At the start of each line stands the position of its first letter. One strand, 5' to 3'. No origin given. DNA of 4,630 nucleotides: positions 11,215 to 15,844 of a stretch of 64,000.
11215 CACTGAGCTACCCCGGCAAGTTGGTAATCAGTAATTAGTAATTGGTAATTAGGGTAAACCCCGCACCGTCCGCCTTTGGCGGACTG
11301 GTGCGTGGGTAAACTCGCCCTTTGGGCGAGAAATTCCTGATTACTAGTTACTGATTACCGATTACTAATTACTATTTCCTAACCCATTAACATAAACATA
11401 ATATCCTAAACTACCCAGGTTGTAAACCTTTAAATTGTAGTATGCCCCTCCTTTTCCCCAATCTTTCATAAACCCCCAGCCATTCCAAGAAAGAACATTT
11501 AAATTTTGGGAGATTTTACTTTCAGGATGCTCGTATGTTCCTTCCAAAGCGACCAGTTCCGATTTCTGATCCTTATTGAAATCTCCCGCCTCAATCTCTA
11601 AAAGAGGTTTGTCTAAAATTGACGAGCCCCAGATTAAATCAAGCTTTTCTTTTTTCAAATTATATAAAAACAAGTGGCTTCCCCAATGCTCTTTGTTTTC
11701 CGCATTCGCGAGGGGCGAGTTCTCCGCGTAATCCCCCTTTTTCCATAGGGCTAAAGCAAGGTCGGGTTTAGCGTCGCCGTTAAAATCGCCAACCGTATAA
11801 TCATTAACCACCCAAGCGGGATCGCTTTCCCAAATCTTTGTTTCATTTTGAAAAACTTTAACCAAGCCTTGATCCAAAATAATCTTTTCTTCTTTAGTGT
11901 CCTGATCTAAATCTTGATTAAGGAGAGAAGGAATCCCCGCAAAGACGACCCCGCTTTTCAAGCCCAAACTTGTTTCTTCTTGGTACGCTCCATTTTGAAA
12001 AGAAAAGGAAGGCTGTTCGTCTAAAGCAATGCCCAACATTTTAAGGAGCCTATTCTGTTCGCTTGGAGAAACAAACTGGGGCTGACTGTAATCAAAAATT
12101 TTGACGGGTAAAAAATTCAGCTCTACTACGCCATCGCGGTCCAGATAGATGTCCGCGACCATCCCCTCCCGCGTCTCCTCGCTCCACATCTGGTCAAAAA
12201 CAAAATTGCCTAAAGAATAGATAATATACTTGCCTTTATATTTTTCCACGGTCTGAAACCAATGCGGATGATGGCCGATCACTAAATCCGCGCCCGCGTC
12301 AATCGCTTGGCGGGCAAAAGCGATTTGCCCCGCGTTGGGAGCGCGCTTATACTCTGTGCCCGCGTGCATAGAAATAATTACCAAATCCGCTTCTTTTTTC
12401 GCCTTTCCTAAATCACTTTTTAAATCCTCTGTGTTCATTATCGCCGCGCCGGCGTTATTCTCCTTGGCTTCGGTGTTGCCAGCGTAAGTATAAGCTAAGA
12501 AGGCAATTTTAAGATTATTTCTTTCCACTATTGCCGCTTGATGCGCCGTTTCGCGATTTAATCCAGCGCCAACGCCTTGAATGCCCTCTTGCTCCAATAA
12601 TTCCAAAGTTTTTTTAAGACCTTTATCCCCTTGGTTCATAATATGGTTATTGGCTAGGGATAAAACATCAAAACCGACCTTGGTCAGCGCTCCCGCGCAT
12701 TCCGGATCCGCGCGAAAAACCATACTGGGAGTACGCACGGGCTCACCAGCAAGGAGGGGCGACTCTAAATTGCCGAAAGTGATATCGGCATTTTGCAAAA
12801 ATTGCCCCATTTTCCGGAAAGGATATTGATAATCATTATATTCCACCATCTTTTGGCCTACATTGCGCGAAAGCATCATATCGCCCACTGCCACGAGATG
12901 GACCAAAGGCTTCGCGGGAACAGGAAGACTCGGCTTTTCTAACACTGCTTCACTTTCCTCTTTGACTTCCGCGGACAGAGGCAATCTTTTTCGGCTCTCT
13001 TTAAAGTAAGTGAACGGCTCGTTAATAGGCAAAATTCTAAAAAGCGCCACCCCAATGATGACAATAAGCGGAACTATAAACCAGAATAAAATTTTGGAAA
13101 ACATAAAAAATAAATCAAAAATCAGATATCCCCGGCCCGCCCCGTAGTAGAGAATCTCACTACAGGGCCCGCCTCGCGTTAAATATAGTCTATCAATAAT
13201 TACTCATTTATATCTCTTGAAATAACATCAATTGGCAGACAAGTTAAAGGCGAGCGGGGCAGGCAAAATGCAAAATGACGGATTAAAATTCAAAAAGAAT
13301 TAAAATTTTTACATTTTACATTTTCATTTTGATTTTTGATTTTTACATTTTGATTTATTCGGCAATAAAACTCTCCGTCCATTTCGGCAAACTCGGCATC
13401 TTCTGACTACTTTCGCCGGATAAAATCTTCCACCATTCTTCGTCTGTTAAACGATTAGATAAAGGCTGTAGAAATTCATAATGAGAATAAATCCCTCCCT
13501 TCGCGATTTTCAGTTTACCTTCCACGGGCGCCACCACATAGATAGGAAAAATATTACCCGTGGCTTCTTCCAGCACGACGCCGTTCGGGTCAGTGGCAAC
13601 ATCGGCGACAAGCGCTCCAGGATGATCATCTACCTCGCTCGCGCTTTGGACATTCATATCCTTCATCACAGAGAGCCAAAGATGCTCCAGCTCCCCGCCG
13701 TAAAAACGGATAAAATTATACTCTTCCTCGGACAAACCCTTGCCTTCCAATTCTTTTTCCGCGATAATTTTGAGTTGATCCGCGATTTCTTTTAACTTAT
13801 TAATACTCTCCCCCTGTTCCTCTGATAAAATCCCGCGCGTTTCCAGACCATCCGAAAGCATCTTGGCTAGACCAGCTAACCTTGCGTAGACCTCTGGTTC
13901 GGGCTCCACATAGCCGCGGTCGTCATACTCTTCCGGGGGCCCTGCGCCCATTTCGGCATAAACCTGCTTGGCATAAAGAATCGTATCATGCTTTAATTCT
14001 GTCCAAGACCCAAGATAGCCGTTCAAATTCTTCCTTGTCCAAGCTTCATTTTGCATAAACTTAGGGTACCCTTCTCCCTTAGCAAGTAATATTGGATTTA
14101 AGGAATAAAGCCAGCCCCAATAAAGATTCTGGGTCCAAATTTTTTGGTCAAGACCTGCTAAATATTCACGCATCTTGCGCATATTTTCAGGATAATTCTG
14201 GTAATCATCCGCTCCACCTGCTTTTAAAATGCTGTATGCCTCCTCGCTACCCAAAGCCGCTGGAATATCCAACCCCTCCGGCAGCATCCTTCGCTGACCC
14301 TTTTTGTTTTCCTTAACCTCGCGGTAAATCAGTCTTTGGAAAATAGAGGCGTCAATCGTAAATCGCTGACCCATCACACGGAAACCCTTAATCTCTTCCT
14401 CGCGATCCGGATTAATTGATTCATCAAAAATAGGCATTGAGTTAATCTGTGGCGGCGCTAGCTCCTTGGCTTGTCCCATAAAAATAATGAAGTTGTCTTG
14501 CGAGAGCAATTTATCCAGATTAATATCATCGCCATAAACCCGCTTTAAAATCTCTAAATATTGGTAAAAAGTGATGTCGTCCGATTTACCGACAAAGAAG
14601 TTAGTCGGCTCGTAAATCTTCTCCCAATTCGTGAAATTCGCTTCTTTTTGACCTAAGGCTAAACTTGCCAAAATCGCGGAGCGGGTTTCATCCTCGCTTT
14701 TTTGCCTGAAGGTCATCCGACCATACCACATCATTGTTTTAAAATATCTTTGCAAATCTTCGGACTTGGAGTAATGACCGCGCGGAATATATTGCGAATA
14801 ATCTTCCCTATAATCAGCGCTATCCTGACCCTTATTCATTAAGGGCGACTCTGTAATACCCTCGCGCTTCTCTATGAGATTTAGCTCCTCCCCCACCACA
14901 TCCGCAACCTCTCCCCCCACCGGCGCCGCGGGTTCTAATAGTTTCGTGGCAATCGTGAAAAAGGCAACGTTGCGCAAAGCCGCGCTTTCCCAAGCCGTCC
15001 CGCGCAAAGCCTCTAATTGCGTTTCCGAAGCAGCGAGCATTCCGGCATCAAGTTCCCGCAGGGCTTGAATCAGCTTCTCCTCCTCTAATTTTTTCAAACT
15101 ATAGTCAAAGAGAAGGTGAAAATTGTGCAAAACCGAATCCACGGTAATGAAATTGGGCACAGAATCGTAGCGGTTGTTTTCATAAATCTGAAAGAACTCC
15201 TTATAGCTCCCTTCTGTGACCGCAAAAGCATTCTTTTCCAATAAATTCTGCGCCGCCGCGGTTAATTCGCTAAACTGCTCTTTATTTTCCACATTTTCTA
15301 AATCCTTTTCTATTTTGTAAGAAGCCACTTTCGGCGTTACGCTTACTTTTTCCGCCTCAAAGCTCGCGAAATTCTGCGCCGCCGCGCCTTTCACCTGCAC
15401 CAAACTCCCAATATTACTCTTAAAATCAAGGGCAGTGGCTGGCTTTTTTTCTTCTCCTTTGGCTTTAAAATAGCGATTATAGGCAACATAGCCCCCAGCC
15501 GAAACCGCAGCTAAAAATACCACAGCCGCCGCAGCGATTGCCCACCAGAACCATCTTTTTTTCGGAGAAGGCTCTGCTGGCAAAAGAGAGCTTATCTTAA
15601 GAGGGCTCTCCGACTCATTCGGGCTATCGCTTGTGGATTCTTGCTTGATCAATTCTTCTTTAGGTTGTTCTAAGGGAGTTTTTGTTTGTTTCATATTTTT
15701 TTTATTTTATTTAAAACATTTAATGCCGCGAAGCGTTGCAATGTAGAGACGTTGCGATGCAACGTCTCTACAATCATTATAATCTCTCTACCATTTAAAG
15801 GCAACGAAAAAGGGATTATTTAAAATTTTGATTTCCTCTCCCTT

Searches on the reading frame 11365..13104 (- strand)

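Call 106: search_protein_families(library=pfam, proteins=[window:11365-13104:-], max_evalue=0.001)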
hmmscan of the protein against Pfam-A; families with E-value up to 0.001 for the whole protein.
window:11365-13104:- (579 aa): 3 families
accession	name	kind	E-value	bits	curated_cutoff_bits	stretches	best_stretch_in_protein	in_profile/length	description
PF09587.15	PGA_cap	-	1.2e-77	261.3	27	1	70-305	2-255/255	Bacterial capsule synthesis protein PGA_cap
PF13517.12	FG-GAP_3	-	9.2e-05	23.4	26.9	0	398-450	1-60/61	FG-GAP-like repeat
PF01839.29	FG-GAP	-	0.00024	21.4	22.1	0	438-451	7-20/37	FG-GAP repeat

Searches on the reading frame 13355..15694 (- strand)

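Call 106: search_protein_families(library=pfam, proteins=[window:13355-15694:-], max_evalue=0.001)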
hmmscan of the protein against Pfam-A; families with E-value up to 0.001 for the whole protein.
window:13355-15694:- (779 aa): 1 family
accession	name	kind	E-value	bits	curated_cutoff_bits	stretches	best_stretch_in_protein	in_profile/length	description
PF11369.13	DUF3160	-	3.6e-231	769.6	25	1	146-773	2-632/632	Protein of unknown function (DUF3160)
